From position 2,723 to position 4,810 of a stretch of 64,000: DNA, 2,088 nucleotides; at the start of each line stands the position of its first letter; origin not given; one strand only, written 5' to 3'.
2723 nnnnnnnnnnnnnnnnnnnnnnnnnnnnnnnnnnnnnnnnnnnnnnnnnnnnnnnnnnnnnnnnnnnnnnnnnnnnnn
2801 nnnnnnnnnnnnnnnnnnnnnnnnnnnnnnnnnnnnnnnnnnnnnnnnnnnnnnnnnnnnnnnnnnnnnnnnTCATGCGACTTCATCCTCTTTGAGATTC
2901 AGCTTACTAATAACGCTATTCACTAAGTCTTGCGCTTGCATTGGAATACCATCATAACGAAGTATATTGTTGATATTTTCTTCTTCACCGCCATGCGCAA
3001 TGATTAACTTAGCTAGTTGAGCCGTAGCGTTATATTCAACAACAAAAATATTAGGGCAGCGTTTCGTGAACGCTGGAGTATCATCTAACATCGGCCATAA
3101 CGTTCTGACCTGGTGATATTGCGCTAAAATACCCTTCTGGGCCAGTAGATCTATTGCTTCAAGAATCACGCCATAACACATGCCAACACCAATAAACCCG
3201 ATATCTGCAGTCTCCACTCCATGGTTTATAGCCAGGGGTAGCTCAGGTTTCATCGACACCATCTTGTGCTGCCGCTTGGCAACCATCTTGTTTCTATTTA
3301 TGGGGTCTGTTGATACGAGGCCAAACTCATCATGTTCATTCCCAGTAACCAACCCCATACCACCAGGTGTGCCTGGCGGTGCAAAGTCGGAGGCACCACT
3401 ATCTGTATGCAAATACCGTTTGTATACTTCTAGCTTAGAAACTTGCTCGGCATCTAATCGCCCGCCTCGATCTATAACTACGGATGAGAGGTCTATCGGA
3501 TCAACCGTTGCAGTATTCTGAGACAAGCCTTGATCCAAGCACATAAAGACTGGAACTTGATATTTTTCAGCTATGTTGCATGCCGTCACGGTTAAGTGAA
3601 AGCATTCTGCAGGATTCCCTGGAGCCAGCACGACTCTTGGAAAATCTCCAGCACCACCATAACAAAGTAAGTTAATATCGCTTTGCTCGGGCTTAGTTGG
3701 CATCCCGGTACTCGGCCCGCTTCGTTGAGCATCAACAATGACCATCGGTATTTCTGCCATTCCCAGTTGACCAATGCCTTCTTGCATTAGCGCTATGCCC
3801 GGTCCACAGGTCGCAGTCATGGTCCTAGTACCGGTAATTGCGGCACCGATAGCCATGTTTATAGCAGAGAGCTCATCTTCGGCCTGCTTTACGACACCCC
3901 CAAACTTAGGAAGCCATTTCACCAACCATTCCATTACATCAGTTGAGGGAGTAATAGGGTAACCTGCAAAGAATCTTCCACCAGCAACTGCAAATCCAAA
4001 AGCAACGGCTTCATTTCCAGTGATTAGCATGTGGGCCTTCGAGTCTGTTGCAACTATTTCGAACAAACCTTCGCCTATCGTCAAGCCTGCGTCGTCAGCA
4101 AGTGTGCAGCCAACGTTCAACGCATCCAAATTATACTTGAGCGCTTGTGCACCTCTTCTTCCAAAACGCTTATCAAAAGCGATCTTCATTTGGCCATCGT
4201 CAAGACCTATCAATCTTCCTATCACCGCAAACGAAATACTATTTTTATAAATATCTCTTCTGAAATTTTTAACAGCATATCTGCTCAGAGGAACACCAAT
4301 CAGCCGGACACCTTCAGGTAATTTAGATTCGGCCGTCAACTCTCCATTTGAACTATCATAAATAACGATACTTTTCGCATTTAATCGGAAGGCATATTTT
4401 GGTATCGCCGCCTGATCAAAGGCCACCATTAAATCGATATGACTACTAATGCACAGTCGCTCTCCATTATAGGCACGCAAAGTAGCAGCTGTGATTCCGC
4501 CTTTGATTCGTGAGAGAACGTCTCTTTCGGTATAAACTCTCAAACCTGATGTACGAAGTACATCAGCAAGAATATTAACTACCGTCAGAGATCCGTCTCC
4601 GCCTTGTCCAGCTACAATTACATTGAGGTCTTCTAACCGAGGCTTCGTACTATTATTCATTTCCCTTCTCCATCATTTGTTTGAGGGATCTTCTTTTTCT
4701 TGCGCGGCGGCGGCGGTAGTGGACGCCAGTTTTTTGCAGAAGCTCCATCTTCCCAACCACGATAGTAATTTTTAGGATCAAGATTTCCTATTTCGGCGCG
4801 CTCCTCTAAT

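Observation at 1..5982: Possible undescribed oxygenase-isomerase-dehydrogenase pathway with its own low-potential electron supply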

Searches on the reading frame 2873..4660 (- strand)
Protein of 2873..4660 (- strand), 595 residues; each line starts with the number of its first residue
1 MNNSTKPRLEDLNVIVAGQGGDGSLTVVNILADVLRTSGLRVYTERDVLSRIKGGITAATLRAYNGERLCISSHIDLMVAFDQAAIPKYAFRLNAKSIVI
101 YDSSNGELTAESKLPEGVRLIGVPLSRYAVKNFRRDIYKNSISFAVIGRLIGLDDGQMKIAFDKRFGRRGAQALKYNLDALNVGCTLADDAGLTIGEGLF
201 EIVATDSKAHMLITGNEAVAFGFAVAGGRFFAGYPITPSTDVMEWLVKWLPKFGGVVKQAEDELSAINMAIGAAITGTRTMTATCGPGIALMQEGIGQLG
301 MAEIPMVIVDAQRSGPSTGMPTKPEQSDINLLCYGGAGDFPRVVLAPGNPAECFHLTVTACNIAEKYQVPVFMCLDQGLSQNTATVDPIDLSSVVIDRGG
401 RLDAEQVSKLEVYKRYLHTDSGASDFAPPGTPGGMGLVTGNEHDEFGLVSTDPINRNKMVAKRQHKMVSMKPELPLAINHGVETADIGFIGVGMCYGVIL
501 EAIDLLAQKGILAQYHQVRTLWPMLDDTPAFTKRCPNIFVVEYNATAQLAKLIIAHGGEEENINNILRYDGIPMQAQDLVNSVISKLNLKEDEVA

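Call 4: search_protein_families(library=pfam, proteins=[window:2873-4660:-], max_evalue=0.01)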
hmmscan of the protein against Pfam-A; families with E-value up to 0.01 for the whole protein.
window:2873-4660:- (595 aa): 3 families
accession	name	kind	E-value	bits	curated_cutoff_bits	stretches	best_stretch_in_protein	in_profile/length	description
PF01855.24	POR_N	-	9.2e-58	196.1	27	1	226-392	5-171/231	Pyruvate flavodoxin/ferredoxin oxidoreductase, thiamine diP-bdg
PF01558.24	POR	-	3.3e-22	79.9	27.4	1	20-184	1-171/173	Pyruvate ferredoxin/flavodoxin oxidoreductase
PF17147.9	PFOR_II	-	0.0025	18.6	27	1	485-578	1-101/102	Pyruvate:ferredoxin oxidoreductase core domain II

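Call 5: search_protein_families(library=ncbifam, proteins=[window:2873-4660:-], max_evalue=0.01)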
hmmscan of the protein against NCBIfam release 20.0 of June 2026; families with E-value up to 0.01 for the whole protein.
window:2873-4660:- (595 aa): 15 families
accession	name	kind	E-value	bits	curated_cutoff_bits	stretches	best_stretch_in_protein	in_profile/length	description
TIGR03710.1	OAFO_sf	subfamily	3.2e-167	557.5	482.75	1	12-582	2-560/561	2-oxoacid:acceptor oxidoreductase subunit alpha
NF041170.1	Oxoac_fdxalpha_Archa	equivalog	1e-112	377.6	800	2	137-593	167-629/636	2-oxoacid:ferredoxin oxidoreductase subunit alpha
NF006412.0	PRK08659.1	equivalog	5.8e-86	289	411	1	209-584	4-374/378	2-oxoacid:acceptor oxidoreductase subunit alpha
NF007206.0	PRK09627.1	equivalog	1.6e-63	214.9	579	1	211-583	4-372/375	2-oxoglutarate synthase subunit alpha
NF005507.0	PRK07119.1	subfamily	1.2e-53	182.2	399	1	209-386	3-180/352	3-methyl-2-oxobutanoate dehydrogenase subunit VorB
NF006232.0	PRK08366.1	equivalog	8.4e-18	64.1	646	1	211-315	8-114/394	2-ketoisovalerate ferredoxin oxidoreductase subunit alpha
NF040682.1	PorA_Arch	equivalog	4.2e-17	62.1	550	1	211-521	4-297/387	pyruvate synthase subunit PorA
TIGR03336.1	IOR_alpha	equivalog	2.6e-15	55.8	650.9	1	211-376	3-162/595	indolepyruvate ferredoxin oxidoreductase subunit alpha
NF007201.0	PRK09622.1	equivalog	2e-14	53.3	590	1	215-378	15-176/405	2-oxoacid:ferredoxin oxidoreductase subunit alpha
NF045764.1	PhenlGlyoxDHPadG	equivalog_domain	3.6e-14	52.1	700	1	211-315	3-109/398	NADH-dependent phenylglyoxylate dehydrogenase subunit alpha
NF006233.0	PRK08367.1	equivalog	2.7e-13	49.5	625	1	211-314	5-110/394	pyruvate ferredoxin oxidoreductase subunit alpha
NF045791.1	OxalOxredalpha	equivalog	0.00044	19.4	500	1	211-314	5-110/395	oxalate oxidoreductase subunit alpha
NF005322.0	PRK06853.1-2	equivalog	0.0005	19.9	237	1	11-101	5-97/197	indolepyruvate oxidoreductase subunit beta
NF005324.0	PRK06853.1-4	equivalog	0.0013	18.7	222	0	147-189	148-190/196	indolepyruvate oxidoreductase subunit beta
NF005328.0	PRK06853.2-2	equivalog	0.0092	15.7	240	0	9-67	1-59/192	indolepyruvate oxidoreductase subunit beta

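Call 55: search_solved_structures(query=window:2873-4660:-, max_evalue=1e-10)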
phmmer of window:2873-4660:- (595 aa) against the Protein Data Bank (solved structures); distinct sequences matched with E-value up to 1e-10: 5.
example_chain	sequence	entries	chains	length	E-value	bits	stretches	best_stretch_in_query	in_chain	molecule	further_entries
6n2n_A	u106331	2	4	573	3.6e-97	329.2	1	10-582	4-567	Pyruvate flavodoxin/ferredoxin oxidoreductase domain protein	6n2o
5b48_A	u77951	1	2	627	1.6e-62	214.9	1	206-586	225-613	2-oxoacid--ferredoxin oxidoreductase alpha subunit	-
5b46_A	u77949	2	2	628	4e-57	197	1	207-586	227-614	2-oxoacid--ferredoxin oxidoreductase alpha subunit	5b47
1yd7_A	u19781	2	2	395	2.7e-56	194.3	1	213-554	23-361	2-keto acid:ferredoxin oxidoreductase subunit alpha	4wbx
8ys5_A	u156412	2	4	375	2.8e-49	171.1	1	212-545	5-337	2-oxoglutarate synthase subunit alpha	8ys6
